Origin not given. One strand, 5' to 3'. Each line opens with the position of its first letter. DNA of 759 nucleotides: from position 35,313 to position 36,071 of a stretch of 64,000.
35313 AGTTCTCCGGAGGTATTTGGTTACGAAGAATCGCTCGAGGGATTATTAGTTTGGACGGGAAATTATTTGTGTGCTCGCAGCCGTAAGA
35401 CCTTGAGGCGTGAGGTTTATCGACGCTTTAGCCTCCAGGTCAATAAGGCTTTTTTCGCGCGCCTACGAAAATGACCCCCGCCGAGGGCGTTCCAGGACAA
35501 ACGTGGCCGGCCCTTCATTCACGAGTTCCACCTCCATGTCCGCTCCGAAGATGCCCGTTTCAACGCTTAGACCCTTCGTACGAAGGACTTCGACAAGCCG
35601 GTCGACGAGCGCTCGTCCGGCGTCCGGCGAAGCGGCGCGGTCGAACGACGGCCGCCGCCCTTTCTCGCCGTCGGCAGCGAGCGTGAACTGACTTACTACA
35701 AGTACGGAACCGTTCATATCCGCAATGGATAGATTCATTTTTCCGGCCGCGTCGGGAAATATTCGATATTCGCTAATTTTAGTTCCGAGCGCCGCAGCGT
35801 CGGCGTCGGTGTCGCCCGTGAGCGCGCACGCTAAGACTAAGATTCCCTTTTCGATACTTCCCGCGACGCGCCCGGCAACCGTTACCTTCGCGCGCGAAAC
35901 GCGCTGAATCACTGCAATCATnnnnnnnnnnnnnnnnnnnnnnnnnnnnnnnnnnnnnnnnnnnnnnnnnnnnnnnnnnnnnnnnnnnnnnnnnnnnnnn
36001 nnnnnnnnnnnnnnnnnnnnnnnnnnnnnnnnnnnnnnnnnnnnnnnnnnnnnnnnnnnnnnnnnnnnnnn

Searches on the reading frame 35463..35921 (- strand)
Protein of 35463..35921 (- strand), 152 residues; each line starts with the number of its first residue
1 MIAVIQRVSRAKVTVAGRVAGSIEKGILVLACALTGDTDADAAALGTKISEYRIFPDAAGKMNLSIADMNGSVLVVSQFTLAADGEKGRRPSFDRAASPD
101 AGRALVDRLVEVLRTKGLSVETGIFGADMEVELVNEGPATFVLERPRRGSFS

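Call 64: search_protein_families(library=pfam, proteins=[window:35463-35921:-], max_evalue=0.0001)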
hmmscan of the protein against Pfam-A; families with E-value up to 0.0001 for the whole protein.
window:35463-35921:- (152 aa): 1 family
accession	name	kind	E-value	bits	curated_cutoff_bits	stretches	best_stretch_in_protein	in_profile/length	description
PF02580.21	Tyr_Deacylase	-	4.7e-52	176.6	25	1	3-144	2-144/144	D-Tyr-tRNA(Tyr) deacylase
